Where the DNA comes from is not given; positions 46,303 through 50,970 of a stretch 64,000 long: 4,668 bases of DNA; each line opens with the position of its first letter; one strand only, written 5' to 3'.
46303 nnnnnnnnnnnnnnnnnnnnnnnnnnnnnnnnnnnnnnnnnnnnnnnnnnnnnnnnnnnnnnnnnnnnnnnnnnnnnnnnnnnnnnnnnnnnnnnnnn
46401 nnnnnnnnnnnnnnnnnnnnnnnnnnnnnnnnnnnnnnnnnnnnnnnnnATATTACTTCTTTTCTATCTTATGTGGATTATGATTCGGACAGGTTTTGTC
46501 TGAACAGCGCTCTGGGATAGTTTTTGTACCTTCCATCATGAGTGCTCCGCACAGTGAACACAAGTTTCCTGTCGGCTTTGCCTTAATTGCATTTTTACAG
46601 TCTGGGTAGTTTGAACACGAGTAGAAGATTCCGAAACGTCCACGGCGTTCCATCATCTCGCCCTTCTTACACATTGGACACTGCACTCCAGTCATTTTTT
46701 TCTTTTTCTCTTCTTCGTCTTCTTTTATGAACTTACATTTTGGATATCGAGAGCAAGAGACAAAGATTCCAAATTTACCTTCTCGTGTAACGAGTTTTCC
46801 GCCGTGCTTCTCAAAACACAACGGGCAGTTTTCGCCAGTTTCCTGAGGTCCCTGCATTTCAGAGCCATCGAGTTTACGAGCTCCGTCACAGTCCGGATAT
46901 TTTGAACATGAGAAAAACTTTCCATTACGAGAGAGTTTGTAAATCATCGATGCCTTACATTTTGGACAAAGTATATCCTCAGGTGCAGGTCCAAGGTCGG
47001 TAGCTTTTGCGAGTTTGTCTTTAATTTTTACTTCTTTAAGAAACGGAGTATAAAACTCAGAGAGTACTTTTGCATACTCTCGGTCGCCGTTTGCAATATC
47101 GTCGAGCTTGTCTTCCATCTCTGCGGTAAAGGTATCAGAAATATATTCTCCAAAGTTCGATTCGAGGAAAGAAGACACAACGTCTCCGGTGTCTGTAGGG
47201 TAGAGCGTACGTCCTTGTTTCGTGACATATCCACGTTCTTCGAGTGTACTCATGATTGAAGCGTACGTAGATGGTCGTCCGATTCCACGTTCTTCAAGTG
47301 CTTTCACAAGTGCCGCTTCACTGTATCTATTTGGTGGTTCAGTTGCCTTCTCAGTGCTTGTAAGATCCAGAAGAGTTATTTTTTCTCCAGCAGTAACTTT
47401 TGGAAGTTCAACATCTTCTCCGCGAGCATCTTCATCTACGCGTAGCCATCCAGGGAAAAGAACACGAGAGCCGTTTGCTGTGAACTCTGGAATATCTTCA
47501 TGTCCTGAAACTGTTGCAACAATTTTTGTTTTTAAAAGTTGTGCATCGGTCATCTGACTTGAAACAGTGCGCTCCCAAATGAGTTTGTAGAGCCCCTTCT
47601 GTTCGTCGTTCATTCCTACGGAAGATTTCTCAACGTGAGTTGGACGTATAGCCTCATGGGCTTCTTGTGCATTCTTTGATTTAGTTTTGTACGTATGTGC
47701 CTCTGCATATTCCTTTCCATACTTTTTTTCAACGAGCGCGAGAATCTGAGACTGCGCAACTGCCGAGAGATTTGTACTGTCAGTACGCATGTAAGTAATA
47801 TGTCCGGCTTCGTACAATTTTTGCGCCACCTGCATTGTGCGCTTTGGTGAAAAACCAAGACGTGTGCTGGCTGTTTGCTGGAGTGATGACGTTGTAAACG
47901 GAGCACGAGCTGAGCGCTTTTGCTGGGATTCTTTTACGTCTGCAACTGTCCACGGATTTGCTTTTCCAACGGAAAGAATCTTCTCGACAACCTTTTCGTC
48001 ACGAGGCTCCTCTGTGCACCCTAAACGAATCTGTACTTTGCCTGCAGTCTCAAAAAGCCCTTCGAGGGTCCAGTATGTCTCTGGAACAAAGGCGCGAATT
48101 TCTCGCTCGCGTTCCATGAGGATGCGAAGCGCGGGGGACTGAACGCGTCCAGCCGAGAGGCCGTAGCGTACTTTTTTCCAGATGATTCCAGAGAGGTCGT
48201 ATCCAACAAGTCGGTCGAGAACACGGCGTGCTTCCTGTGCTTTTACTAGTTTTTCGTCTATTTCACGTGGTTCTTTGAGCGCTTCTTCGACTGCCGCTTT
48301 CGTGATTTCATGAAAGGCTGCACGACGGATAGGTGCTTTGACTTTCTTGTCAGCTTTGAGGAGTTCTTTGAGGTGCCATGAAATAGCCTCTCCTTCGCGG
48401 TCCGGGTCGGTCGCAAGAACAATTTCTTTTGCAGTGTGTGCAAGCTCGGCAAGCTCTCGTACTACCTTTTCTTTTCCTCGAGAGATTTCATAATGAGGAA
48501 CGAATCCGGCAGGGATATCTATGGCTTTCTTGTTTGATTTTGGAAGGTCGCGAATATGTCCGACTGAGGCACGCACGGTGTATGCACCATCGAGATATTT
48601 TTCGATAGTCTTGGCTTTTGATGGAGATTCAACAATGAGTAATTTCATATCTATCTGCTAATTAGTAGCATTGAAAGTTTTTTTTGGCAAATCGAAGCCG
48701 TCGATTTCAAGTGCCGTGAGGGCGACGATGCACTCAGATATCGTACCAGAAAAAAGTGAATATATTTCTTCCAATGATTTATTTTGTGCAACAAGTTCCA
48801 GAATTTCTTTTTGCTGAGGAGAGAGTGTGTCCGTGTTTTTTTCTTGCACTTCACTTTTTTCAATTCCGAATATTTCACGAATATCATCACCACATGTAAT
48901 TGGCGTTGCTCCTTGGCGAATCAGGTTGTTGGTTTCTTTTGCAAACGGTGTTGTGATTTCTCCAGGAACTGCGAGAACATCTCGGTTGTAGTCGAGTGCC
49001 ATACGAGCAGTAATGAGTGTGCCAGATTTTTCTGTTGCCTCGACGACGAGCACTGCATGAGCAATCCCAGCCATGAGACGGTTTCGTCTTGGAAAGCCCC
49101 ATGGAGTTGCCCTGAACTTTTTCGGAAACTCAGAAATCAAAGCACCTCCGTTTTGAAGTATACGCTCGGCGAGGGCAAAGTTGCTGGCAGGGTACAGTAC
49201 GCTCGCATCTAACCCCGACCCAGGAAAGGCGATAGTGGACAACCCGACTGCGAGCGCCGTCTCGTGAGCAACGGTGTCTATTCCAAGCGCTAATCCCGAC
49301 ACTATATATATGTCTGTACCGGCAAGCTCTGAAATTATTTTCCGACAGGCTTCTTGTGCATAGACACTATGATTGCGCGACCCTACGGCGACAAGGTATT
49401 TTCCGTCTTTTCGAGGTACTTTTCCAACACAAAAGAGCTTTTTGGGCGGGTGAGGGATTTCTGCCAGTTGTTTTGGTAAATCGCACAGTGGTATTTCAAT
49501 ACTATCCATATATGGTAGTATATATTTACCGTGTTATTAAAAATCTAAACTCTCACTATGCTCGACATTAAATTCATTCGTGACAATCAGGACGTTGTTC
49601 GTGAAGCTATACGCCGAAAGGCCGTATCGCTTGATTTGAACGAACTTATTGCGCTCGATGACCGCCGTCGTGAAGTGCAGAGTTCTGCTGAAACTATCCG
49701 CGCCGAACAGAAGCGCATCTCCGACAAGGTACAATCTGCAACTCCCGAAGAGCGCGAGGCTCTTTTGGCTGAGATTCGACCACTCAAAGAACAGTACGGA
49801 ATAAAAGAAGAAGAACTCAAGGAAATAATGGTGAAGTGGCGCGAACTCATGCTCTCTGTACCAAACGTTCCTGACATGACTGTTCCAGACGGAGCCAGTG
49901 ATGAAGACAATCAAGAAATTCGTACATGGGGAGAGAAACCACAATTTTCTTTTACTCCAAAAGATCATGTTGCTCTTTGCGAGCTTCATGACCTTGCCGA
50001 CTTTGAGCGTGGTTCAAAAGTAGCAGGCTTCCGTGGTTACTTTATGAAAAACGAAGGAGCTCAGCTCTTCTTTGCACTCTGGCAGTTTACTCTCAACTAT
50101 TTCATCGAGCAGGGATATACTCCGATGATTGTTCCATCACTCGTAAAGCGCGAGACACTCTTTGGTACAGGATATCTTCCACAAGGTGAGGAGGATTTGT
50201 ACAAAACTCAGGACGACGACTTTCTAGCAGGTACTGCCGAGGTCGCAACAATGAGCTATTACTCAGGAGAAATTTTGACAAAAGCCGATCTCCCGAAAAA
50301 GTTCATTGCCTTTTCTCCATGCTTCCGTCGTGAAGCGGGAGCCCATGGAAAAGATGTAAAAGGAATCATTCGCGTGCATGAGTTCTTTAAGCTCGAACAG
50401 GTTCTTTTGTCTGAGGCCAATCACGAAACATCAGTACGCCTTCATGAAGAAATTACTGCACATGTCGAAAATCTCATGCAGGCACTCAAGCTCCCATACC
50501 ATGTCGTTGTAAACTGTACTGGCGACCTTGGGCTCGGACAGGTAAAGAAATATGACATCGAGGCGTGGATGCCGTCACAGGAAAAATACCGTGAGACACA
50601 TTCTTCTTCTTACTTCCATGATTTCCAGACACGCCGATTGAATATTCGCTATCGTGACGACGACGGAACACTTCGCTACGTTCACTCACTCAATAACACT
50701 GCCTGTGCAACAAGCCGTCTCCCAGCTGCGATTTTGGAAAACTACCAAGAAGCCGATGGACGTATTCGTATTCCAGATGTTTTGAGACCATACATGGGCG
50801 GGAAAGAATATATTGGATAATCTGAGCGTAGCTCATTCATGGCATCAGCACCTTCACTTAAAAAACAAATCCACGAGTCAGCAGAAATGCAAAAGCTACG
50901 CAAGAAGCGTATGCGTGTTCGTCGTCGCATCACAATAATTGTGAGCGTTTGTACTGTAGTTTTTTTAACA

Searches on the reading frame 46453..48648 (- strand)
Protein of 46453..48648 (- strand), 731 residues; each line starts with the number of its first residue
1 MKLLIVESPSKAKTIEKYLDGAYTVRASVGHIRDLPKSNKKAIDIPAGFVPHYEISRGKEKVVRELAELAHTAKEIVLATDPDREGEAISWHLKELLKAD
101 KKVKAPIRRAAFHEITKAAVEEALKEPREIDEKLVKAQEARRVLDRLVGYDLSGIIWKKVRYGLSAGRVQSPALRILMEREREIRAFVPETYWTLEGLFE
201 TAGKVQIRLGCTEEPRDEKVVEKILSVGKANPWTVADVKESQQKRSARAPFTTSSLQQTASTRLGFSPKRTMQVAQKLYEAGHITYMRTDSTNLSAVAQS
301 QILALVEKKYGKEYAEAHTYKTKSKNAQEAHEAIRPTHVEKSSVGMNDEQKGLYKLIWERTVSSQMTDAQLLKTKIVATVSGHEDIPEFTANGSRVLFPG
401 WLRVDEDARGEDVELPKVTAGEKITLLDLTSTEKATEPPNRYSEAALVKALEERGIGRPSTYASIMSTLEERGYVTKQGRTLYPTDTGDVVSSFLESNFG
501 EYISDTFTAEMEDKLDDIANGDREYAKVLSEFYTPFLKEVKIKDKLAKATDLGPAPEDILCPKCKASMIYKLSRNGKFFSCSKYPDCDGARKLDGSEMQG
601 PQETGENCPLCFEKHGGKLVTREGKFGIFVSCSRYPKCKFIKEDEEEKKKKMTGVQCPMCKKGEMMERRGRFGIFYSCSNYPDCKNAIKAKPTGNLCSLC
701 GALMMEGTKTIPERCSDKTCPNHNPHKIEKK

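Call 7: search_protein_families(library=pfam, proteins=[window:46453-48648:-], max_evalue=0.001)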
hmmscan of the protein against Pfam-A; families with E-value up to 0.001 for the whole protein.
window:46453-48648:- (731 aa): 4 families
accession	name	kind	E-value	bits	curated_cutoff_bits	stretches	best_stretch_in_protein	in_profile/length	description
PF01131.25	Topoisom_bac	-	6.3e-123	411.2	35.1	1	130-529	2-410/411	DNA topoisomerase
PF01396.24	Zn_ribbon_Top1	-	4.4e-36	122.8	32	3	655-692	2-38/39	Topoisomerase DNA binding C4 zinc finger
PF01751.28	Toprim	-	2.8e-24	85.5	23.1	1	3-115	2-96/96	Toprim domain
PF13662.12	Toprim_4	-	0.00038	21.1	25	0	63-103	47-79/85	Toprim domain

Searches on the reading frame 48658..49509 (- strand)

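Call 7: search_protein_families(library=pfam, proteins=[window:48658-49509:-], max_evalue=0.001)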
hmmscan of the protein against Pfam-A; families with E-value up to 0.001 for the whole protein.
window:48658-49509:- (283 aa): 1 family
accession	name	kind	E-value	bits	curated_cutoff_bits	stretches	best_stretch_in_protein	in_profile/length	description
PF02481.21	DNA_processg_A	-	2.6e-63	213.5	29.6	1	10-205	16-211/212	DNA recombination-mediator protein A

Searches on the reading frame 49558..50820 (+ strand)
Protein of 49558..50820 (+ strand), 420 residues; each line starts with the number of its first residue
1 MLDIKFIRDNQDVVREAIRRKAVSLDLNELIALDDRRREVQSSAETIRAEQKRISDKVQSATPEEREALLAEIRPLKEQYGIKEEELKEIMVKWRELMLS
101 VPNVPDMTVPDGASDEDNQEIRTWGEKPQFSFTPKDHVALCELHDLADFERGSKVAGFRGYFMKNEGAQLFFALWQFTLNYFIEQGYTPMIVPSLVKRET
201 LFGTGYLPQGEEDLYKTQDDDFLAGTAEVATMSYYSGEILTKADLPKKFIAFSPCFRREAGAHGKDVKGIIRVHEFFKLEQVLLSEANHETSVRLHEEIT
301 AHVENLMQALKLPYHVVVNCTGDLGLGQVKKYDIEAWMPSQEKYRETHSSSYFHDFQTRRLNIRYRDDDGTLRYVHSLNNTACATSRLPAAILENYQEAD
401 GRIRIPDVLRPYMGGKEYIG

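Call 7: search_protein_families(library=pfam, proteins=[window:49558-50820:+], max_evalue=0.001)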
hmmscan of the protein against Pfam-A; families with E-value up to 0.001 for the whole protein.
window:49558-50820:+ (420 aa): 2 families
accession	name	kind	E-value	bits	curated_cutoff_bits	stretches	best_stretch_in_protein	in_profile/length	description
PF00587.30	tRNA-synt_2b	-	4.2e-31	108.8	29.3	1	219-396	9-179/179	tRNA synthetase class II core domain (G, H, P, S and T)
PF02403.27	Seryl_tRNA_N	-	4.5e-23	82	28.2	1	1-105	1-108/108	Seryl-tRNA synthetase N-terminal domain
